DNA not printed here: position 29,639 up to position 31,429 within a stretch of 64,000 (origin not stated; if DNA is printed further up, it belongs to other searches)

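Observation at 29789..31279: Hydrogenase-like large subunit with all four NiFe-ligating cysteines replaced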

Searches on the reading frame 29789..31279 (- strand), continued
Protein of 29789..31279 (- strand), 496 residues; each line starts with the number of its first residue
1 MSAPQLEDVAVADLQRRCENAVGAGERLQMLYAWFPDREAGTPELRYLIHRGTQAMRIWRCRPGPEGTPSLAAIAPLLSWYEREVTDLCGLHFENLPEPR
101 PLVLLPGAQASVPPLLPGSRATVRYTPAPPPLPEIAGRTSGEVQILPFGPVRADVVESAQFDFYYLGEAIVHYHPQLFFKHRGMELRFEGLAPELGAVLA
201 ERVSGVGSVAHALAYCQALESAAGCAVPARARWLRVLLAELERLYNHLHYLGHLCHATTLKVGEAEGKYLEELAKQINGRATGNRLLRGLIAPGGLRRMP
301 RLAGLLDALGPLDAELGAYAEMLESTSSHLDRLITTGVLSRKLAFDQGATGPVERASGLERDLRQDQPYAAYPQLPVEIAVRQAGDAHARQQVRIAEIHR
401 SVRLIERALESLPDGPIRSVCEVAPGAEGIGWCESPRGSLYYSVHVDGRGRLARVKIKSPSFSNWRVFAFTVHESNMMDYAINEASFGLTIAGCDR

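Call 72: predict_structure(alignment_id=A4)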
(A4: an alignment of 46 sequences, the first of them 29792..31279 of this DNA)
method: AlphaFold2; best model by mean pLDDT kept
length: 496 residues; sequences in the alignment: 46
mean_pLDDT: 72.5   pTM: 0.80
mean pLDDT of the five models: 72.5, 72.3, 71.4, 70.8, 60.4
residues with pLDDT >= 90: 153; 70-90: 170; 50-70: 68; < 50: 105
segments of 3 or more residues with pLDDT < 50: 100-102, 130-180, 255-260, 328-337, 462-496
pLDDT, mean of each block of 10 residues (from residue 1): 83 95 86 78 87 83 87 83 80 74 59 72 60 39 33 28 33 38 74 90 78 93 92 94 87 50 77 93 90 95 94 91 66 48 61 70 72 84 75 87 93 95 93 80 92 84 34 26 28 26
secondary structure, 60 per line:
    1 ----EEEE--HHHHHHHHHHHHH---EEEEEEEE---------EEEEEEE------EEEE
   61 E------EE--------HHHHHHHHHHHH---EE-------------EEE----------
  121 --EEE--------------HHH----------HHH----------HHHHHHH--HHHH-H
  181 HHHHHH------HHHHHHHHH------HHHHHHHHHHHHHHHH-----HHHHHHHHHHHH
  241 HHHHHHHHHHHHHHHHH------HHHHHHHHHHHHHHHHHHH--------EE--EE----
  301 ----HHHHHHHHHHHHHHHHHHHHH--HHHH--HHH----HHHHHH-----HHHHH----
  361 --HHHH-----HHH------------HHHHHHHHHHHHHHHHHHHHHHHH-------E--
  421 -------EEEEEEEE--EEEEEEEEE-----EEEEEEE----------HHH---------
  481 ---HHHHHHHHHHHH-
elements in order: E5-8 H11-23 E27-34 E44-50 E57-61 H78-89 E108-110 E123-125 H166-172 H175-178 H180-186 H193-201 H208-223 H229-257 H264-282 H305-325 H328-331 H341-346 H352-356 H363-366 H387-410 E428-435 E438-446 E452-458 H484-495

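Call 74: search_protein_families(library=pfam, alignment_id=A5, max_evalue=0.00001)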
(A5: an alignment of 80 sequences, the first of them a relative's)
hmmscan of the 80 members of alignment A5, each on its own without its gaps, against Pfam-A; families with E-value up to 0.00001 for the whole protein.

A. member 1, L041:12888-14420:+ (511 aa): 1 family
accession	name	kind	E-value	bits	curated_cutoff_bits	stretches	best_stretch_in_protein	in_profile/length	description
PF00488.27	MutS_V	-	6.3e-20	72.4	30.2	1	334-473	2-142/188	MutS domain V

B. families by the number of members that match (of 80 scanned): 30 families (the first 25 are shown)
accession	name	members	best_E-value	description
PF00350.29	Dynamin_N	8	7e-32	Dynamin family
PF00488.27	MutS_V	8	6.3e-20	MutS domain V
PF01926.29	MMR_HSR1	8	1.3e-10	50S ribosome-binding GTPase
PF13401.12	AAA_22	8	1.5e-08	AAA domain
PF00113.28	Enolase_C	7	8.2e-122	Enolase, C-terminal TIM barrel domain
PF03952.21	Enolase_N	7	1.9e-55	Enolase, N-terminal domain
PF02537.21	CRCB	6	1.2e-31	CrcB-like protein, Camphor Resistance (CrcB)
PF00009.33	GTP_EFTU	6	5.9e-11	Elongation factor Tu GTP binding domain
PF13191.12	AAA_16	4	7.2e-09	AAA ATPase domain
PF00654.25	Voltage_CLC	3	8e-77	Voltage gated chloride channel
PF13378.12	MR_MLE_C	3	1.3e-07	Enolase C-terminal domain-like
PF00920.27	ILVD_EDD_N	2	4.4e-129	Dihydroxy-acid/6-phosphogluconate dehydratase N-terminal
PF02641.20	DUF190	2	5.7e-38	Uncharacterized ACR, COG1993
PF00146.26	NADHdh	2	1.1e-31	NADH dehydrogenase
PF13646.12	HEAT_2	2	1.1e-11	HEAT repeats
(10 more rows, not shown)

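Call 75: search_protein_families(library=pfam, proteins=[L006:3650-4456:-, L169:14498-15610:-, L169:3760-4473:-, L023:3937-4389:-, L047:346-1221:-, L001:1595-2446:-, L017:15547-16440:-, L020:1605-2375:+, L081:15130-15411:+, L062:3917-4588:+], max_evalue=0.01)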
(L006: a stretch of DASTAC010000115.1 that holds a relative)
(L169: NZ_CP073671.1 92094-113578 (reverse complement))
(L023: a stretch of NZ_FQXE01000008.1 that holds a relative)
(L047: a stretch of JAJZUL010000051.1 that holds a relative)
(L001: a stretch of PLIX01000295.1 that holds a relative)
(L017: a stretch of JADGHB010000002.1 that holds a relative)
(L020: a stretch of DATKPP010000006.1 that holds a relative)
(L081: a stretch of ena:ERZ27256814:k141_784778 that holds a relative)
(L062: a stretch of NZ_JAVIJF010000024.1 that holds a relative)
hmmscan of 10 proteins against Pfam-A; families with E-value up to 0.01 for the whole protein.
L006:3650-4456:- (269 aa): 10 families
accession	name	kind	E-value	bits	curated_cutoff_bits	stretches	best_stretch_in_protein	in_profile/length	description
PF13401.12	AAA_22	-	6.1e-07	30.3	27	1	19-118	5-108/130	AAA domain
PF13191.12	AAA_16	-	5.8e-05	24.1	32.6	1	15-85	18-96/167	AAA ATPase domain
PF13521.12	AAA_28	-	7.9e-05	23.4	27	1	24-102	4-81/164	AAA domain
PF00005.33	ABC_tran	-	0.00015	22.8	25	1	13-40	5-32/137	ABC transporter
PF17853.6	GGDEF_2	-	0.00086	20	24.5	0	129-178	7-55/116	GGDEF-like domain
PF13173.12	AAA_14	-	0.0016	18.9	27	1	22-113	5-81/129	AAA domain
PF24389.1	ORC-CDC6-like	-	0.0048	16.1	27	1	15-36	28-49/571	ORC-CDC6-like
PF13481.12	AAA_25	-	0.0072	16.4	27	0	11-98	25-107/195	AAA domain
PF25199.1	nSTAND_NTPase5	-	0.0085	16.4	34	0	20-44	42-66/145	Novel STAND NTPase 5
PF13555.12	AAA_29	-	0.0096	16.1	27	0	19-36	23-39/61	P-loop containing region of AAA domain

L169:14498-15610:- (371 aa): 0 families

L169:3760-4473:- (238 aa): 0 families

L023:3937-4389:- (151 aa): 1 family
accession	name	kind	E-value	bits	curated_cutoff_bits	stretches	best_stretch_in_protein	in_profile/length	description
PF02537.21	CRCB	-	3.2e-26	92.1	32.9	1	31-142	2-103/103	CrcB-like protein, Camphor Resistance (CrcB)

L047:346-1221:- (292 aa): 1 family
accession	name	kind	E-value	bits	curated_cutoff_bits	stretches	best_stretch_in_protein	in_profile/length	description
PF13646.12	HEAT_2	-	1.1e-11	45.3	27.7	2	191-271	11-87/88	HEAT repeats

L001:1595-2446:- (284 aa): 8 families
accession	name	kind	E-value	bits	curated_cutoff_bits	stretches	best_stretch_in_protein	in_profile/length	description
PF13401.12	AAA_22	-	1.4e-06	29.1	27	1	34-134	4-108/130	AAA domain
PF13191.12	AAA_16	-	4e-06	27.9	32.6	1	30-145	19-139/167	AAA ATPase domain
PF00005.33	ABC_tran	-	0.00016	22.8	25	1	26-58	2-34/137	ABC transporter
PF24389.1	ORC-CDC6-like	-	0.00069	18.9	27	1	31-52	28-49/571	ORC-CDC6-like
PF13555.12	AAA_29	-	0.0049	17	27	1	31-52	18-39/61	P-loop containing region of AAA domain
PF24883.2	NPHP3_N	-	0.0056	17.3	24.8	1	35-66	22-53/164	Nephrocystin 3, N-terminal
PF13671.12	AAA_33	-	0.0062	17.3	27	0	38-63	2-30/143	AAA domain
PF25201.1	nSTAND6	-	0.0099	16.4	27.7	0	26-57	9-40/148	Novel STAND NTPase 6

L017:15547-16440:- (298 aa): 1 family
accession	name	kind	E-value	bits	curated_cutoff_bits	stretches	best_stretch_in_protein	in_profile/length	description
PF02641.20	DUF190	-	4.5e-17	62.6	23.4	1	185-266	2-83/97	Uncharacterized ACR, COG1993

L020:1605-2375:+ (257 aa): 10 families
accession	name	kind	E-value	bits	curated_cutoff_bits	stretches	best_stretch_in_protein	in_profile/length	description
PF13401.12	AAA_22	-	3.6e-07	31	27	1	35-135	5-109/130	AAA domain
PF13191.12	AAA_16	-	8.1e-05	23.6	32.6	1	17-145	5-139/167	AAA ATPase domain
PF00005.33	ABC_tran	-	9.7e-05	23.4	25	1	31-58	7-34/137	ABC transporter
PF24389.1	ORC-CDC6-like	-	0.00086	18.6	27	1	31-58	28-55/571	ORC-CDC6-like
PF02367.23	TsaE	-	0.0025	18.2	26.6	1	19-57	5-43/128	Threonylcarbamoyl adenosine biosynthesis protein TsaE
PF05272.17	VapE-like_dom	-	0.0047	16.9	25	0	34-63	50-78/217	Virulence-associated protein E-like domain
PF13481.12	AAA_25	-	0.0054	16.8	27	0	32-56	30-54/195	AAA domain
PF13604.12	AAA_30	-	0.0068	16.6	27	0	38-130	21-108/191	AAA domain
PF13479.12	AAA_24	-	0.0085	16.4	27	0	38-131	5-85/195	AAA domain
PF13521.12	AAA_28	-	0.0086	16.7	27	0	39-127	3-90/164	AAA domain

L081:15130-15411:+ (93 aa): 0 families

L062:3917-4588:+ (224 aa): 0 families

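Call 76: fold_search(model_id=the predicted structure, library=pdb)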
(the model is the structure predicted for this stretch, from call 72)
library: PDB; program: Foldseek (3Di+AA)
matches with E <= 10: 562; with E <= 0.001: 232
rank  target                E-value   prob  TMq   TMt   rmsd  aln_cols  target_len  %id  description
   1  7z0s_E                2.2e-28  1.00  0.74  0.70   5.2       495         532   27  Structure of the Escherichia coli formate hydrogenlyase complex (anaerobic preparation, without formate dehydrogenase  (released 2022-09-28)
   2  7q5y_B                1.3e-22  1.00  0.71  0.61  10.8       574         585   22  Structure of NADH:ubichinon oxidoreductase (complex I) of the hyperthermophilic eubacterium Aquifex aeolicus (released 2022-11-16)
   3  7p7l_C                3.4e-20  1.00  0.70  0.60   5.9       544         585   20  Complex I from E. coli, DDM/LMNG-purified, with NADH and FMN, Open state (released 2022-09-21)
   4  7p7k_C                4.2e-20  1.00  0.69  0.61   7.8       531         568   20  Complex I from E. coli, DDM/LMNG-purified, with DQ, Resting state (released 2022-09-21)
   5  7p7j_C                1.5e-19  1.00  0.69  0.59   7.6       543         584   19  Complex I from E. coli, DDM/LMNG-purified, with DQ, Open state (released 2022-09-21)
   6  7z7r_C                1.6e-19  1.00  0.68  0.58   9.9       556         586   18  Complex I from E. coli, LMNG-purified, Apo, Open-ready state (released 2022-09-21)
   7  7p63_C                2.9e-19  1.00  0.68  0.58   9.8       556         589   20  Complex I from E. coli, DDM/LMNG-purified, under Turnover at pH 6, Closed state (released 2022-09-21)
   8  7p7e_C                4.1e-19  1.00  0.67  0.59   8.3       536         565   20  Complex I from E. coli, DDM/LMNG-purified, Apo, Resting state (released 2022-09-21)
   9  7z84_C                4.3e-19  1.00  0.67  0.58   9.9       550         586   20  Complex I from E. coli, DDM/LMNG-purified, under Turnover at pH 8, Open-ready state (released 2022-09-21)
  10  7nz1_D                4.5e-19  1.00  0.68  0.60   9.8       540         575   18  Respiratory complex I from Escherichia coli - focused refinement of cytoplasmic arm (released 2021-08-18)
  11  7z7t_C                5.3e-19  1.00  0.70  0.60   7.8       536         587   20  Complex I from E. coli, LMNG-purified, under Turnover at pH 6, Open state (released 2022-09-21)
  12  7zci_C                6.6e-19  1.00  0.69  0.60   7.8       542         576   18  Complex I from E. coli, LMNG-purified, under Turnover at pH 6, Resting state (released 2022-09-21)
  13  7z7v_C                8.6e-19  1.00  0.69  0.59   8.3       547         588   19  Complex I from E. coli, LMNG-purified, under Turnover at pH 6, Open-ready state (released 2022-09-21)
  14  7awt_D                1.1e-18  1.00  0.71  0.61   8.1       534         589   20  E. coli NADH quinone oxidoreductase hydrophilic arm (released 2021-09-15)
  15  7p61_C                1.1e-18  1.00  0.67  0.59   8.6       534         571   20  Complex I from E. coli, DDM-purified, with NADH, Resting state (released 2022-09-21)
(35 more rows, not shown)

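Call 78: find_encoding_contigs(protein=P0137, flank=8000, max_places=2)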
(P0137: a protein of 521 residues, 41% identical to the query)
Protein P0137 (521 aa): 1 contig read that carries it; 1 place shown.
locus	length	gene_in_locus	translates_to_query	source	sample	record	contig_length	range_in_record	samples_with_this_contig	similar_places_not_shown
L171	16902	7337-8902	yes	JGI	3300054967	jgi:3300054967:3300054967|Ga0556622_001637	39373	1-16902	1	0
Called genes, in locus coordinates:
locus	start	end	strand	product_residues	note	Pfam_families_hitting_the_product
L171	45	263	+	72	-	-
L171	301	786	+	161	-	PF00436:SSB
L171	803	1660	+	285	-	PF09250:Prim-Pol, PF08708:PriCT_1 (weak)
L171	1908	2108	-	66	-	-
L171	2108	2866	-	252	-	PF16955:OFeT_1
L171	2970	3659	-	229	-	PF20229:ChrB_N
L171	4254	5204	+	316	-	PF00146:NADHdh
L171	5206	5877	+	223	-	-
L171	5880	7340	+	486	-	PF00361:Proton_antipo_M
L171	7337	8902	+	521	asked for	PF00329:Complex1_30kDa, PF00346:Complex1_49kDa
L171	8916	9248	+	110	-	PF13237:Fer4_10 (weak), PF12838:Fer4_7 (weak), PF12797:Fer4_2 (weak), PF00037:Fer4, PF12837:Fer4_6 (weak), PF12838:Fer4_7 (weak), PF13484:Fer4_16 (weak)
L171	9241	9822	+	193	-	PF01058:Oxidored_q6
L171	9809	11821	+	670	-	PF00361:Proton_antipo_M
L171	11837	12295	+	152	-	PF00582:Usp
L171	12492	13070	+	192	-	-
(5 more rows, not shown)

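Call 79: find_encoding_contigs(protein=P0134, flank=8000, max_places=2)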
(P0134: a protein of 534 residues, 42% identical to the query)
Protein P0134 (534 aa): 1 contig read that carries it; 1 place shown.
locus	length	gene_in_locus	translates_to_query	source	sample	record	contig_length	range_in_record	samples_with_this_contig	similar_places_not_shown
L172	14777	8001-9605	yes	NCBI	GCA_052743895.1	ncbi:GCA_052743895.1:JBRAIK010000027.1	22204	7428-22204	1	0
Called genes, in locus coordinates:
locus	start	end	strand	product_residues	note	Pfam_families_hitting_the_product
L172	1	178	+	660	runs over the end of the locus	PF00122:E1-E2_ATPase, PF00702:Hydrolase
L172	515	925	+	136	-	-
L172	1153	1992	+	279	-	PF00432:Prenyltrans (faint), PF05817:Ribophorin_II (faint)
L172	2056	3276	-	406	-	PF07690:MFS_1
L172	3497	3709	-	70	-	-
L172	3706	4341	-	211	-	PF14907:NTP_transf_5 (weak), PF09970:DUF2204 (faint)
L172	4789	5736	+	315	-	PF00146:NADHdh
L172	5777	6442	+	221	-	-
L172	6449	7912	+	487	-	PF00361:Proton_antipo_M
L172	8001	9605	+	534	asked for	PF00329:Complex1_30kDa, PF00374:NiFeSe_Hases, PF00346:Complex1_49kDa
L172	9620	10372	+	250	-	PF12797:Fer4_2 (faint), PF12837:Fer4_6 (faint), PF13237:Fer4_10 (weak), PF13484:Fer4_16 (faint), PF12838:Fer4_7 (weak), PF00037:Fer4 (weak), PF01058:Oxidored_q6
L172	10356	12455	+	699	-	PF00361:Proton_antipo_M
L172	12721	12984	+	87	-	PF04014:MazE_antitoxin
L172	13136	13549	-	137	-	PF00005:ABC_tran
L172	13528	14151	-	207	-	-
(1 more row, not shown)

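Call 80: find_encoding_contigs(protein=P0122, flank=8000, max_places=2)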
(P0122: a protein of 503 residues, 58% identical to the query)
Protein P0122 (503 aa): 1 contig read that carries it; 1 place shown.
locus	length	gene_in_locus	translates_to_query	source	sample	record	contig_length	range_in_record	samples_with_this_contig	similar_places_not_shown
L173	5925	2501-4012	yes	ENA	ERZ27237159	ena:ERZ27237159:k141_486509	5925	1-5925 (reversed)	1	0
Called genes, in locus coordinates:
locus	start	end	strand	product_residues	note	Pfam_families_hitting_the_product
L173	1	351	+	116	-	?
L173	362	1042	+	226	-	-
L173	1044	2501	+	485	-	PF00361:Proton_antipo_M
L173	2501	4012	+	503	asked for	PF00329:Complex1_30kDa, PF00374:NiFeSe_Hases, PF00346:Complex1_49kDa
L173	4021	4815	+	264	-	PF12797:Fer4_2 (faint), PF12837:Fer4_6 (faint), PF13237:Fer4_10 (weak), PF12838:Fer4_7 (weak), PF01058:Oxidored_q6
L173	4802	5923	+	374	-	?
